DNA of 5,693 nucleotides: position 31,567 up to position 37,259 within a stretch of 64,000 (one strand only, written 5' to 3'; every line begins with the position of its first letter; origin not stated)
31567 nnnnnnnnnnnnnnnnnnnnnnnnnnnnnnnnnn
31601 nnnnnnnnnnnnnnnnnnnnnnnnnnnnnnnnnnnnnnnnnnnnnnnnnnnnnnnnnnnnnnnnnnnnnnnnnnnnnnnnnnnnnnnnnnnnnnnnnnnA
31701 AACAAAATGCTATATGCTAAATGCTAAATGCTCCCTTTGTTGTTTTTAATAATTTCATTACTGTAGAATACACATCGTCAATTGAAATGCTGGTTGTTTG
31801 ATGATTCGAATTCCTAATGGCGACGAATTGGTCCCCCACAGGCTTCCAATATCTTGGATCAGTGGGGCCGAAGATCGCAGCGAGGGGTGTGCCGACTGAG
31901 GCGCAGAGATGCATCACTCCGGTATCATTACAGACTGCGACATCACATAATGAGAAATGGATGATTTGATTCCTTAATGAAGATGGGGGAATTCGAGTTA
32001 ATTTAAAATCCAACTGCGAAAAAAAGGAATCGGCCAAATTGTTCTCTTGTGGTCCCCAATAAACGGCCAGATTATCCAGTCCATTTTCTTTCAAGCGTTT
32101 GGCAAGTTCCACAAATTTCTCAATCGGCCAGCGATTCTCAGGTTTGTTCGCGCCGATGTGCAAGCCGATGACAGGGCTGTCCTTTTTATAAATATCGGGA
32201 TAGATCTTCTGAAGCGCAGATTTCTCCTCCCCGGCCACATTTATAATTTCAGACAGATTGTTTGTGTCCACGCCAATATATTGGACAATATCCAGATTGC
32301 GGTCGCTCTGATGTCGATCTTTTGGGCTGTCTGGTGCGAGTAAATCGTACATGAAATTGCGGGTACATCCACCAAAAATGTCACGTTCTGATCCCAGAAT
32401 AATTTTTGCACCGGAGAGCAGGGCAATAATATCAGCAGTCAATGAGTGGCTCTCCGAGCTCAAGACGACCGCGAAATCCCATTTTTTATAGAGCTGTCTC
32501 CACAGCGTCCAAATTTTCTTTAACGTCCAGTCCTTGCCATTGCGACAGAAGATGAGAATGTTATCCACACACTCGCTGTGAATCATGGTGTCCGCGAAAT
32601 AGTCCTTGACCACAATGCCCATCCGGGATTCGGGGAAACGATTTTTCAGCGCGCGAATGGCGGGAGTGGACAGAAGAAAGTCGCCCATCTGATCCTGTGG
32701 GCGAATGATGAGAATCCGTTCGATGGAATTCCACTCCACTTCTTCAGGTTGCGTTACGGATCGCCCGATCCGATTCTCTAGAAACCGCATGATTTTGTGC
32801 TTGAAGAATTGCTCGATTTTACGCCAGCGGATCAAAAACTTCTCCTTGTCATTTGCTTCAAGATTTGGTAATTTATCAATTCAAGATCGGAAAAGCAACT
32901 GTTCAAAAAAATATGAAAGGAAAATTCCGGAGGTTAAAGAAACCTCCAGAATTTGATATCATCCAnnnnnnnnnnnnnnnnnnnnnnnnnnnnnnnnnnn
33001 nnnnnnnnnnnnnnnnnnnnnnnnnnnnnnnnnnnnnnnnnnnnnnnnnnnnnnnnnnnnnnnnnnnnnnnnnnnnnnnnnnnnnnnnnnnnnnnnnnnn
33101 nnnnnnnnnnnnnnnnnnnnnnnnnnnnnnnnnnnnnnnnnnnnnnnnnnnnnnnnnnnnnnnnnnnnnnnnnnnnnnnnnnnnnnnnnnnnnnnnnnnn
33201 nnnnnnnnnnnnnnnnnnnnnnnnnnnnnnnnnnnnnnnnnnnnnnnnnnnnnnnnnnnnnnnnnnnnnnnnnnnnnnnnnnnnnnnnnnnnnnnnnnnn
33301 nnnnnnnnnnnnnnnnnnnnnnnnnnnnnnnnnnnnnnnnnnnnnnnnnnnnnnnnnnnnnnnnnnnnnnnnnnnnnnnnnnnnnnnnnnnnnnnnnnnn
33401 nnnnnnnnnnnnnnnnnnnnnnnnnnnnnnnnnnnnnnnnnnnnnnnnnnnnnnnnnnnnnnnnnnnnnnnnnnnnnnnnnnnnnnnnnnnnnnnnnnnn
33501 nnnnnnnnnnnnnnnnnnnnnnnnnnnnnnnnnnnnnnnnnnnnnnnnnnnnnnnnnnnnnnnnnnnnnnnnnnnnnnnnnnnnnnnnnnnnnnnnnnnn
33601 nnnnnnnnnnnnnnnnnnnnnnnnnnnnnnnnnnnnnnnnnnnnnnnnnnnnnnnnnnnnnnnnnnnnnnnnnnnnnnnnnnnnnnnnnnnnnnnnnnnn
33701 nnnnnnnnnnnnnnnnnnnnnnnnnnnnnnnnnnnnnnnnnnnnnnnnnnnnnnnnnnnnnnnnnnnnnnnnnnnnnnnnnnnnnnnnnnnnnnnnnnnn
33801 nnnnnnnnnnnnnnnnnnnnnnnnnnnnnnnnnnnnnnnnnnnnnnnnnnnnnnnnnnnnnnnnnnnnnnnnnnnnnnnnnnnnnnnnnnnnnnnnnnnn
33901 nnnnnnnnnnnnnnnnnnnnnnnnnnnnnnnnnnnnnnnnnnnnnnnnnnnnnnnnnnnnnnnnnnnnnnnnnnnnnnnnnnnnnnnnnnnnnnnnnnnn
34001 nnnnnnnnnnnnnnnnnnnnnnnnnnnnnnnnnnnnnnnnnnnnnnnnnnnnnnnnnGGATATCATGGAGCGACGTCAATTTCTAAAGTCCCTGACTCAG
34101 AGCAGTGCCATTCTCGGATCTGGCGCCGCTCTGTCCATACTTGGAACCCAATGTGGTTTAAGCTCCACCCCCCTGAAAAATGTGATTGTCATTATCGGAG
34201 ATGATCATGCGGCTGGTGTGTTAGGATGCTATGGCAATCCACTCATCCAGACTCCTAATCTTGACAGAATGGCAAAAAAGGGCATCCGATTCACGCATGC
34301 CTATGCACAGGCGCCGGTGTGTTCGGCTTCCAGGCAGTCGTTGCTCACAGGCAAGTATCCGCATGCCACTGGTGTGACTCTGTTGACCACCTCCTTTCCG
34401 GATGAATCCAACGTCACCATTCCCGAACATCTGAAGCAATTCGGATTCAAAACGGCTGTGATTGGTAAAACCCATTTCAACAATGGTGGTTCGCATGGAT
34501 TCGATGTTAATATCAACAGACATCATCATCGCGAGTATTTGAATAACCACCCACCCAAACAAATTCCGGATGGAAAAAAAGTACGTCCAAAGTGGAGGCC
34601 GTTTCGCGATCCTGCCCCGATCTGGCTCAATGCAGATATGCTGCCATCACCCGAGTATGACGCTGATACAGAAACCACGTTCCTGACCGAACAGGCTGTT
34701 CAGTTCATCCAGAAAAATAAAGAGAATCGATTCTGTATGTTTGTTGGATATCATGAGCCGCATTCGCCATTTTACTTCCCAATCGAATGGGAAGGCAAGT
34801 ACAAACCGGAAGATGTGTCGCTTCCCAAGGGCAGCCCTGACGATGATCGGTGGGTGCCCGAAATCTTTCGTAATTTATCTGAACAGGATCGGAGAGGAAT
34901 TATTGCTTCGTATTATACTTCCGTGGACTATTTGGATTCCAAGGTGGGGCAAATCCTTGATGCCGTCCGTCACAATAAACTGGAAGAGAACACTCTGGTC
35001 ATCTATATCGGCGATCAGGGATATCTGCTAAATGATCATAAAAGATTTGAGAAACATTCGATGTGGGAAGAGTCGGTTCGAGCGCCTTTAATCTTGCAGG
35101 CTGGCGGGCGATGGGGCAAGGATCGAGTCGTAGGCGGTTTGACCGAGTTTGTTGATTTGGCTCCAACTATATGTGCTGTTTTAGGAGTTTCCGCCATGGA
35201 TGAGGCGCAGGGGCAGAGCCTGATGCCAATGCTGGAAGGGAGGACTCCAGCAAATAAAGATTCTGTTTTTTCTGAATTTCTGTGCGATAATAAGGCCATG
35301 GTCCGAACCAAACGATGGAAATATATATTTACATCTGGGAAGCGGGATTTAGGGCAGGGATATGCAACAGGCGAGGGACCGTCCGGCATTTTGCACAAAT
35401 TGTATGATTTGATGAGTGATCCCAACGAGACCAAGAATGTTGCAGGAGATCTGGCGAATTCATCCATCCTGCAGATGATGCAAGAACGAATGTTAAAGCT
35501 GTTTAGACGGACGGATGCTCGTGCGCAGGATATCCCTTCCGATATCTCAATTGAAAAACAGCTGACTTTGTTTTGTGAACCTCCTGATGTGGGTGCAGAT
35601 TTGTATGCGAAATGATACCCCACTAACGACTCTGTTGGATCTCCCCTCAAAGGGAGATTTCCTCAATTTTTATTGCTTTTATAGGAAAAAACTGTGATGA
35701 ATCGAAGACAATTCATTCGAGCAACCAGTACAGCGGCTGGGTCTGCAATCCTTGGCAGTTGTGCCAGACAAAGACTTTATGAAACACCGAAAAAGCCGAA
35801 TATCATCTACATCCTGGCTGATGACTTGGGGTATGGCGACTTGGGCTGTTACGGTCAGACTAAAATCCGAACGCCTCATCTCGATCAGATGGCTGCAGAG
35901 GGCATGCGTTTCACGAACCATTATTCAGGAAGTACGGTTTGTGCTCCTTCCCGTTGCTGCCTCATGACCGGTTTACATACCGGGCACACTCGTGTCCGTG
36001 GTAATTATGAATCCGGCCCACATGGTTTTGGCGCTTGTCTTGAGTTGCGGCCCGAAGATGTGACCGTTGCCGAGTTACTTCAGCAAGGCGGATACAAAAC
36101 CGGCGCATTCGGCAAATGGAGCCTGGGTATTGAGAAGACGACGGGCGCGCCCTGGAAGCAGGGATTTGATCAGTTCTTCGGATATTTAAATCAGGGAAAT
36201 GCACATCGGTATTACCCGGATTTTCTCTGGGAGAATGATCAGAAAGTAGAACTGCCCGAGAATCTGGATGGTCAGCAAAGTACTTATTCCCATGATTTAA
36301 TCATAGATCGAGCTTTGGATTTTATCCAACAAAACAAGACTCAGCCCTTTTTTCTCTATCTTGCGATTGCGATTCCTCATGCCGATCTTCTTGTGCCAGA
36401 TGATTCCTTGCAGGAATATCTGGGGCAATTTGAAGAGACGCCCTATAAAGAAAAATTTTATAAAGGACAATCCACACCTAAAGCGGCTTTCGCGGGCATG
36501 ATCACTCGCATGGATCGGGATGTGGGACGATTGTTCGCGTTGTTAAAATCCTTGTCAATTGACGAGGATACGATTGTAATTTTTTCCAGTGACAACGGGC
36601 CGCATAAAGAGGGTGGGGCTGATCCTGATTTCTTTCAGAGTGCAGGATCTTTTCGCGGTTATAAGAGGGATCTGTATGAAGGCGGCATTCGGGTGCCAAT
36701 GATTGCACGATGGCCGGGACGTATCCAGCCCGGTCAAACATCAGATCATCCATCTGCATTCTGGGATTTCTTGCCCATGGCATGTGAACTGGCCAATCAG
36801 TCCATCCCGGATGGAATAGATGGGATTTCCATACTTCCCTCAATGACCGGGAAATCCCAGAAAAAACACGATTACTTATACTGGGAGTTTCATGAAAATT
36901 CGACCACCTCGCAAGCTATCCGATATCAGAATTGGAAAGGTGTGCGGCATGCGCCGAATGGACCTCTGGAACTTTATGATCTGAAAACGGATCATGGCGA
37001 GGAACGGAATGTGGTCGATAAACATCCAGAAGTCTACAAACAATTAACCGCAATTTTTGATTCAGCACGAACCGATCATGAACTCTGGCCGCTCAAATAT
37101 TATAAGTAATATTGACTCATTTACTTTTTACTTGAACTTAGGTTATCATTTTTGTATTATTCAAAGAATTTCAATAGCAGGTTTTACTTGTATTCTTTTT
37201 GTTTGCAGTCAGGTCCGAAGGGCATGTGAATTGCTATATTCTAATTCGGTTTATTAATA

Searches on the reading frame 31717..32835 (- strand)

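Call 42: search_protein_families(library=pfam, proteins=[window:31717-32835:-], max_evalue=0.00001)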
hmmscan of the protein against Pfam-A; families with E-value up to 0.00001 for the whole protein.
window:31717-32835:- (372 aa): 1 family
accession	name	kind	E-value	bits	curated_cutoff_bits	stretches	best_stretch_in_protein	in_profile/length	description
PF01075.23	Glyco_transf_9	-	2.1e-27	96.4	22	1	109-351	2-238/247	Glycosyltransferase family 9 (heptosyltransferase)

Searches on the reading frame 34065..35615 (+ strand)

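Call 42: search_protein_families(library=pfam, proteins=[window:34065-35615:+], max_evalue=0.00001)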
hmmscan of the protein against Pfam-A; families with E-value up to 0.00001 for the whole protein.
window:34065-35615:+ (516 aa): 3 families
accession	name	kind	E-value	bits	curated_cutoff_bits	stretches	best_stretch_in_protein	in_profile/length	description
PF00884.28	Sulfatase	-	6.8e-54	183.6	25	1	38-375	1-301/301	Sulfatase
PF16347.10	SGSH_C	-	1.1e-17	65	29.3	1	324-479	2-151/154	N-sulphoglucosamine sulphohydrolase, C-terminal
PF01663.27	Phosphodiest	-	1.2e-06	28.9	23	0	62-105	19-63/342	Type I phosphodiesterase / nucleotide pyrophosphatase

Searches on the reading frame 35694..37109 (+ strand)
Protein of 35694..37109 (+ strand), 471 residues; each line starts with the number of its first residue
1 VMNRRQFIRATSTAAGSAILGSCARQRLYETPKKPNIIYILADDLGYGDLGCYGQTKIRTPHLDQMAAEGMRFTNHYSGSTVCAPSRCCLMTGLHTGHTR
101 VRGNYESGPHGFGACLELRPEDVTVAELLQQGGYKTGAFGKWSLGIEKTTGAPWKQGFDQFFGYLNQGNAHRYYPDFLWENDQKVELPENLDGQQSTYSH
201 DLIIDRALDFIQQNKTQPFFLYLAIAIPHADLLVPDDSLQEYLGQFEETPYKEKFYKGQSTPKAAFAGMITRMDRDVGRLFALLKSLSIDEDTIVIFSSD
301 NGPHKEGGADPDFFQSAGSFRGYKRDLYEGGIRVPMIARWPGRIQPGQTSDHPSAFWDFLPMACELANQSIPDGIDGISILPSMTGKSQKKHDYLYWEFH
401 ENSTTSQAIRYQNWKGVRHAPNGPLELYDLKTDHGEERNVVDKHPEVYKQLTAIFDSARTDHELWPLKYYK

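Call 42: search_protein_families(library=pfam, proteins=[window:35694-37109:+], max_evalue=0.00001)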
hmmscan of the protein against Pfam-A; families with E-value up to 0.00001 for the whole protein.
window:35694-37109:+ (471 aa): 3 families
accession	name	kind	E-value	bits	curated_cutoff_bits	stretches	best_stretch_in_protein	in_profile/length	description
PF00884.28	Sulfatase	-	9.7e-64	216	25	1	35-367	1-299/301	Sulfatase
PF16347.10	SGSH_C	-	3.7e-17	63.3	29.3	1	324-452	8-145/154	N-sulphoglucosamine sulphohydrolase, C-terminal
PF01663.27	Phosphodiest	-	3.3e-08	34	23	1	59-302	19-220/342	Type I phosphodiesterase / nucleotide pyrophosphatase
